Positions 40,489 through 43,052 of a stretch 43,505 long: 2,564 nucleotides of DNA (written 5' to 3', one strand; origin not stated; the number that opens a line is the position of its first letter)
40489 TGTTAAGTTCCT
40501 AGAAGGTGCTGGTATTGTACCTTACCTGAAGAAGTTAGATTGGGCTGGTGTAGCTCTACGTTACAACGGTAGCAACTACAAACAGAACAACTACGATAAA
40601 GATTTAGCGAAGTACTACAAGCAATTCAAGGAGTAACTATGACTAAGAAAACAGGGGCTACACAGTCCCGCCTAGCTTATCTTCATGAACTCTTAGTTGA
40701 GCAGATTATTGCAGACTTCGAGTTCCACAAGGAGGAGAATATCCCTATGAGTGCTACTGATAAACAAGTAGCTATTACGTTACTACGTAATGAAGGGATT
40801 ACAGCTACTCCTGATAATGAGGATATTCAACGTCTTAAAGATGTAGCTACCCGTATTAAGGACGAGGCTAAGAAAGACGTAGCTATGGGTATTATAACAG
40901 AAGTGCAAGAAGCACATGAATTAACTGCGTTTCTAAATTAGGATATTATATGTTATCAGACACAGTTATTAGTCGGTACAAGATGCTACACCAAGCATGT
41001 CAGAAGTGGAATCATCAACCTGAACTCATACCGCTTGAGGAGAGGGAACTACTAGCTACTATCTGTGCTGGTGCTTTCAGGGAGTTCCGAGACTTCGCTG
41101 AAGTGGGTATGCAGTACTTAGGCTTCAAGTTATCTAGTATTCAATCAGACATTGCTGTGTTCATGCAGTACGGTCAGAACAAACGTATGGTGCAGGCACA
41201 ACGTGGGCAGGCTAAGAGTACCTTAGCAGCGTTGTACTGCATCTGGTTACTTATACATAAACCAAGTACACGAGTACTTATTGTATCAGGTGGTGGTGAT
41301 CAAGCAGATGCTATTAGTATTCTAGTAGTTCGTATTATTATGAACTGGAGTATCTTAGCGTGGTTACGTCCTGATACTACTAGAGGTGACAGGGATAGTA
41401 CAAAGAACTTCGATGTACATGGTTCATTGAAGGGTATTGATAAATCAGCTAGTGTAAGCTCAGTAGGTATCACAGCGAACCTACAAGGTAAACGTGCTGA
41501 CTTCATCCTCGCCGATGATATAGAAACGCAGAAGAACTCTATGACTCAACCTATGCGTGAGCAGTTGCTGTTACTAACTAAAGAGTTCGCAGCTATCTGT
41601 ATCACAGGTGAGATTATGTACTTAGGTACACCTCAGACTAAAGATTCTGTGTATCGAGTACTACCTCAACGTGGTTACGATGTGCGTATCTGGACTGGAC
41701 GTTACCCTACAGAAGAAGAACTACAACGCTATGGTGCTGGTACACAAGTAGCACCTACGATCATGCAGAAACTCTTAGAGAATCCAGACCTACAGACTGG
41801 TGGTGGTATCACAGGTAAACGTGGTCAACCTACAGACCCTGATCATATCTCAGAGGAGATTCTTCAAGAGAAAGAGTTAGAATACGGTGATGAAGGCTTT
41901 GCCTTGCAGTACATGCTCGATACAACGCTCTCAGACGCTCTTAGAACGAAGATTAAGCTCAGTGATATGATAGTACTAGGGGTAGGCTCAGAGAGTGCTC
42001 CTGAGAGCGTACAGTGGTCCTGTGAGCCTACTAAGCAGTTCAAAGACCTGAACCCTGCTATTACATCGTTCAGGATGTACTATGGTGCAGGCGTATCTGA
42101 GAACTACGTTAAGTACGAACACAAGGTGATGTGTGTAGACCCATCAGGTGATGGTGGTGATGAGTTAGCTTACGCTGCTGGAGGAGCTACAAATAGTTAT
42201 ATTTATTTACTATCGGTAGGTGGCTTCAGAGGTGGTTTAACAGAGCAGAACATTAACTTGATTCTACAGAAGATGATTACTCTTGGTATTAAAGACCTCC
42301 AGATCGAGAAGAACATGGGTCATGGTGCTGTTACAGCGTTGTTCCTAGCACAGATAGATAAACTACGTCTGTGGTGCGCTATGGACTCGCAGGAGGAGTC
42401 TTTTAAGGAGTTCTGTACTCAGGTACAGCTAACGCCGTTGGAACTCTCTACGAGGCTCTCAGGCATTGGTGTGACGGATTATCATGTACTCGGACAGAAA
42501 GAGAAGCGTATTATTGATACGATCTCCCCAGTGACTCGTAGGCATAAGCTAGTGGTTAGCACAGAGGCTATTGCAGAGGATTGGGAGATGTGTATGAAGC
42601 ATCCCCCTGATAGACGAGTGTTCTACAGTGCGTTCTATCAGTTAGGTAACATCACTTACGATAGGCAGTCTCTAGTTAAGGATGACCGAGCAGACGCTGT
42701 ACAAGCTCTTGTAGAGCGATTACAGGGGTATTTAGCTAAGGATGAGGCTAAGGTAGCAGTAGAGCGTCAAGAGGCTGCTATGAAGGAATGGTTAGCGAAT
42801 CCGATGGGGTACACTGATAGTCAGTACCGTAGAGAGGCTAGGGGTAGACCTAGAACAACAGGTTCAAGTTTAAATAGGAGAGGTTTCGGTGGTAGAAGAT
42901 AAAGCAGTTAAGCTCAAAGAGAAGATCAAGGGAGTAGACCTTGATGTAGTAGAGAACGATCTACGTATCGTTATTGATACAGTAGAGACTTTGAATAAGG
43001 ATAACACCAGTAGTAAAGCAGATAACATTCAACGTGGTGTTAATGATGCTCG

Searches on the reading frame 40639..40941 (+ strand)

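Call 75: search_protein_families(library=phrogs, proteins=[window:40639-40941:+], max_evalue=0.001)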
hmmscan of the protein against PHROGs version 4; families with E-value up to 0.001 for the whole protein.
window:40639-40941:+ (100 aa): 1 family
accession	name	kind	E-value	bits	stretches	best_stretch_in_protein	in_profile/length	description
phrog_891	-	head and packaging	5.6e-17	63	1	1-91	3-95/106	terminase small subunit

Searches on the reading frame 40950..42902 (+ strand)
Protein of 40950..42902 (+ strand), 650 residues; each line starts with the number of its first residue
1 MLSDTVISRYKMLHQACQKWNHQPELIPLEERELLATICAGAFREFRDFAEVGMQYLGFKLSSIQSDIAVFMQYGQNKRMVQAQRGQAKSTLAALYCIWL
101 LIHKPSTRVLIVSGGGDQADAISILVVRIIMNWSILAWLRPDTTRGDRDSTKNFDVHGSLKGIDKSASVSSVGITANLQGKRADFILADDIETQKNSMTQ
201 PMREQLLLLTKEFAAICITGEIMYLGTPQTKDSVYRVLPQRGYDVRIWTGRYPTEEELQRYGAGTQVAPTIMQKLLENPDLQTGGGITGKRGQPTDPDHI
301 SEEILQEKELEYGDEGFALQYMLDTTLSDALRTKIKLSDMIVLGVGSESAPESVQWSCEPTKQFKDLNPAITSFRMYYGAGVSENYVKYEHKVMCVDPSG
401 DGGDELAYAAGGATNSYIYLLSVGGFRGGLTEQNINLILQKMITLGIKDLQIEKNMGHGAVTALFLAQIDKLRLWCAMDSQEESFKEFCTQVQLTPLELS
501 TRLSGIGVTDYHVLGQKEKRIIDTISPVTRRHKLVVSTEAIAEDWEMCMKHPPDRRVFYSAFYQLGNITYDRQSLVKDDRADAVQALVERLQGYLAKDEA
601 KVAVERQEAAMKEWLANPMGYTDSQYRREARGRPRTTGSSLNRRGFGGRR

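Call 8: search_dna_similar(query=window:40950-42902:+, collection=phages, mode=protein, max_rows=40)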
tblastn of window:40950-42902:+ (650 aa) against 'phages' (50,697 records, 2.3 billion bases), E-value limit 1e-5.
Records with a match: 2742; places in all: 2765; records where one place covers at least 80% of the query: 2642.
Best place of each record, by identity: 60-80% 164; <60% 2578.
By first word of the organism name: Klebsiella 705; Escherichia 365; Pseudomonas 345; Acinetobacter 167; Vibrio 151; Salmonella 113; Yersinia 95; Pectobacterium 85; Ralstonia 54; Aeromonas 47; and 77 more.
By host as written in the record: - 399; Klebsiella pneumoniae 378; Escherichia coli 125; Acinetobacter baumannii 59; Pseudomonas putida KT2440 and Paw85 53; Pseudomonas aeruginosa 49; Yersinia pestis 38; Pectobacterium atrosepticum DSM18077 33; and 696 more.
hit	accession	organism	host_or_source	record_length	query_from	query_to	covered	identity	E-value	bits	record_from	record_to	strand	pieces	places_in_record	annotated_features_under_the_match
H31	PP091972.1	Acinetobacter phage vB_MZM_4AB-P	Acinetobacter baumannii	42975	7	638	97%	67.4%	0e+0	862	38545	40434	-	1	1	terminase large subunit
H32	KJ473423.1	Acinetobacter phage vB_AbaP_Acibel007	Acinetobacter baumannii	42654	7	638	97%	67.2%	0e+0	866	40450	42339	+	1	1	putative DNA maturase B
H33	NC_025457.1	Acinetobacter phage vB_AbaP_Acibel007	Acinetobacter baumannii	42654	7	638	97%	67.2%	0e+0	866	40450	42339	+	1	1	terminase large subunit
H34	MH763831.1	Acinetobacter phage vB_AbaP_B09_Aci08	Acinetobacter baumannii Paris B09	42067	1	650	100%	64.8%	0e+0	857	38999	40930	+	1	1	putative DNA maturase B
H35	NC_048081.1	Acinetobacter phage vB_AbaP_B09_Aci08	Acinetobacter baumannii Paris B09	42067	1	650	100%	64.8%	0e+0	857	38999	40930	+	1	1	terminase large subunit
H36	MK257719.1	Acinetobacter phage vB_AbaP_APK2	Acinetobacter baumannii ACICU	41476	1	650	100%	64.8%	0e+0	855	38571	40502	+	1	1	DNA maturase B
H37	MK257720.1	Acinetobacter phage vB_AbaP_APK2-2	Acinetobacter baumannii ACICU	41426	1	650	100%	64.8%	0e+0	855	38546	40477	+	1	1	DNA maturase B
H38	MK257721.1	Acinetobacter phage vB_AbaP_APK93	Acinetobacter baumannii B11911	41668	1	650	100%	64.8%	0e+0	855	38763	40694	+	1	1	DNA maturase B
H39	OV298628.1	Acinetobacter phage MD-2021b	not known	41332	1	650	100%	64.6%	0e+0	855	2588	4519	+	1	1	Uncharacterised protein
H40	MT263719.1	Acinetobacter virus vB_AbaP_AGC01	Acinetobacter baumannii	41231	1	650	100%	64.6%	0e+0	853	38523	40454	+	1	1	hypothetical protein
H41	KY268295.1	Acinetobacter phage vB_AbaP_AS12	Acinetobacter baumannii 1432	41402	1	650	100%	64.6%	0e+0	852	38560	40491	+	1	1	DNA maturase B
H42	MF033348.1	Acinetobacter phage vB_AbaP_B3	Acinetobacter baumannii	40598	1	650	100%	64.6%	0e+0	852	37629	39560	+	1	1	DNA maturase B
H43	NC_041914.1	Acinetobacter phage vB_AbaP_AS12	Acinetobacter baumannii 1432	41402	1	650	100%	64.6%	0e+0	852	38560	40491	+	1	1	terminase large subunit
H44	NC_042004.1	Acinetobacter phage vB_AbaP_B3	Acinetobacter baumannii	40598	1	650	100%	64.6%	0e+0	852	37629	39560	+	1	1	terminase large subunit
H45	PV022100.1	Acinetobacter phage AB_NC12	Acinetobacter baumannii XH386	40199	1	650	100%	64.6%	0e+0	852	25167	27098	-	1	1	terminase large subunit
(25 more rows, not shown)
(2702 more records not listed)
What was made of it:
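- On T7-type direct terminal repeat (Autographiviridae): TerL is 65-67% identical to Daemvirus and Friunavirus (call 8).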

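Call 10: find_related_loci(query=window:40950-42902:+, collection=viral_contigs, flank=10000)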
Query window:40950-42902:+ (650 aa) in viral_contigs; peptide patterns used: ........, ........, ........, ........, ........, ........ (x = any residue, [..] = any of these).
8 stretches matched a pattern; 7 encode a relative of the query (tblastn E <= 1e-3); 7 distinct loci.
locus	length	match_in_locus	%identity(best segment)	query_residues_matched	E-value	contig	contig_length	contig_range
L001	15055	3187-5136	96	1-650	0e+0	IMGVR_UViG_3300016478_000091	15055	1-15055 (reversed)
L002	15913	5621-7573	80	1-650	0e+0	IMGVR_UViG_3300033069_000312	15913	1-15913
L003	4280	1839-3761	81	1-642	0e+0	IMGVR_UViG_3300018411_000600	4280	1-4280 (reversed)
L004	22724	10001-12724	92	1-650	0e+0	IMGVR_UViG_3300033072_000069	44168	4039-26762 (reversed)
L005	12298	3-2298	82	146-650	0e+0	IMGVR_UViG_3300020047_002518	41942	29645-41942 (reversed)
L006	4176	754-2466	45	29-628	3e-173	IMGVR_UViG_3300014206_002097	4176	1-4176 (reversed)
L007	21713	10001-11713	45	29-628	3e-167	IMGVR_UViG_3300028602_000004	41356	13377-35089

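Call 18: find_encoding_contigs(protein=window:40950-42902:+, flank=10000, max_places=10)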
Protein window:40950-42902:+ (650 aa): no gene with exactly this product is on record in the collection.

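Call 74: find_related_loci(query=window:40950-42902:+, collection=genome_contigs, flank=3000)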
Query window:40950-42902:+ (650 aa) in genome_contigs; peptide patterns used: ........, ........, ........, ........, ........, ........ (x = any residue, [..] = any of these).
21 stretches matched a pattern, but none encodes a relative of the query by tblastn (E <= 1e-3).
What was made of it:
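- Tried and rejected: A TerL scan of GTDB genomes found no relative (call 74).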

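Call 75: search_protein_families(library=phrogs, proteins=[window:40950-42902:+], max_evalue=0.001)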
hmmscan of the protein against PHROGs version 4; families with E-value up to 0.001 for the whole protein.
window:40950-42902:+ (650 aa): 5 families
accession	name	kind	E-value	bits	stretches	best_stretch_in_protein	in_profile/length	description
phrog_17672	-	head and packaging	5.6e-113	378.8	1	44-401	33-390/395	terminase large subunit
phrog_38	-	head and packaging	3.2e-104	351.1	1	32-633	261-736/760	terminase large subunit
phrog_15524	-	head and packaging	1.6e-55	189.3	1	391-637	4-221/249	terminase large subunit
phrog_4758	-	head and packaging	2.1e-12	47.9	1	72-232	52-212/243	terminase large subunit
phrog_5989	-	head and packaging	4.7e-05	23.7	1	60-195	141-264/347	terminase large subunit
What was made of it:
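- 40639..42902 (+): Small (40639-40941) and large (40950-42902) terminase subunits of the T7/phiKMV type. Calls 8, 75.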
